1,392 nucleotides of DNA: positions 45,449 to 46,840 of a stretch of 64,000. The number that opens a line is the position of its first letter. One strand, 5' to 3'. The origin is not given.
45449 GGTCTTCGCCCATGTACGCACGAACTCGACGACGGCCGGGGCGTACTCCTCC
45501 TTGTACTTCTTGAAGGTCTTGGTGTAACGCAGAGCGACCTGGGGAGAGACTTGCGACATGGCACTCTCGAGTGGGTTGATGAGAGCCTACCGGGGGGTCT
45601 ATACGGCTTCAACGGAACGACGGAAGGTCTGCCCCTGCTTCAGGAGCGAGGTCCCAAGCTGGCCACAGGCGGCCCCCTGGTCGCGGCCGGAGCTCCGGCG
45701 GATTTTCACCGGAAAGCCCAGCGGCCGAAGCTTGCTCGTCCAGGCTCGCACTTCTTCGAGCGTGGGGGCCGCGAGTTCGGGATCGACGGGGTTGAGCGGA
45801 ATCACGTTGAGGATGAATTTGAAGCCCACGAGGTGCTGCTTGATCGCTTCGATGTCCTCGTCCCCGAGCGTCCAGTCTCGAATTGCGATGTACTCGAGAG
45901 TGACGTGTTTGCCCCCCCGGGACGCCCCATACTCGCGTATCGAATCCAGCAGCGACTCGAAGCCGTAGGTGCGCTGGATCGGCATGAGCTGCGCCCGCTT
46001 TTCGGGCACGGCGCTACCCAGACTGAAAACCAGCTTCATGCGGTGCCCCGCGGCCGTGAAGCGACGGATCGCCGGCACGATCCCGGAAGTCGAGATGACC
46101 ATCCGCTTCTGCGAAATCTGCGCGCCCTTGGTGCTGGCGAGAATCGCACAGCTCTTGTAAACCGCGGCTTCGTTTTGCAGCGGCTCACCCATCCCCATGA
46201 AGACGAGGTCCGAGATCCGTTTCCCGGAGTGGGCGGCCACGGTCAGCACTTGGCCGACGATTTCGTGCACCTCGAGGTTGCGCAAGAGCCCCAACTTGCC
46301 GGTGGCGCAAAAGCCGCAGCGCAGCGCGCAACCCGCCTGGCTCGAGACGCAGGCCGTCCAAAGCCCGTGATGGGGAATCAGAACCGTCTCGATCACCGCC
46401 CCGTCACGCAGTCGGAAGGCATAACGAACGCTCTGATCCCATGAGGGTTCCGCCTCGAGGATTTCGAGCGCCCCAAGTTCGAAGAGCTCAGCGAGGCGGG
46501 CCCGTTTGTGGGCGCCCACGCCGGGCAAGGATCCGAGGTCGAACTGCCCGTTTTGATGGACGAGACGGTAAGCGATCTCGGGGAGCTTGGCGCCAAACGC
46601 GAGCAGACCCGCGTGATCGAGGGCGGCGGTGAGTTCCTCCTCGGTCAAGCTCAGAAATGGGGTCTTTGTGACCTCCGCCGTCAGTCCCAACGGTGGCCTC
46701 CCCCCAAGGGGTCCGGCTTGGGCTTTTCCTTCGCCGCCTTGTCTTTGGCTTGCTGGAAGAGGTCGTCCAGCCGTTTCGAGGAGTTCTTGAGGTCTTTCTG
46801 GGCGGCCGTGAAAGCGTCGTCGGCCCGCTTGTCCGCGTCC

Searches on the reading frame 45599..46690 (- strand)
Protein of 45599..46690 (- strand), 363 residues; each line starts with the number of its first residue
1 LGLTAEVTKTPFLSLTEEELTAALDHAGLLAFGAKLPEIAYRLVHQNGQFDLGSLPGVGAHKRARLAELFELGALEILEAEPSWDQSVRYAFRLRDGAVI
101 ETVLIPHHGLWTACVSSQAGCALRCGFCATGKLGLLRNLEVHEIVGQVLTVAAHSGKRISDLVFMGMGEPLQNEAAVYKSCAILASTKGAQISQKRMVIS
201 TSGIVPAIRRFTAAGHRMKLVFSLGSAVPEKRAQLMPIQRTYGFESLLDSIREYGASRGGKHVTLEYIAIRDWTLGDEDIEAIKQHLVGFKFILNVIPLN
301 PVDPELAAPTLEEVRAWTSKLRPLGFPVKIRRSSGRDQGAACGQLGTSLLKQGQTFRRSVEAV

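Call 59: search_protein_families(library=pfam, proteins=[window:45599-46690:-], max_evalue=0.00001)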
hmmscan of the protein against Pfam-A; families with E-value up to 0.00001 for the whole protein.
window:45599-46690:- (363 aa): 1 family
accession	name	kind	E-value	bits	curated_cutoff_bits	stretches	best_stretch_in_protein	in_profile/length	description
PF04055.27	Radical_SAM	-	2.1e-10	41.5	29.5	1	116-278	2-160/166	Radical SAM superfamily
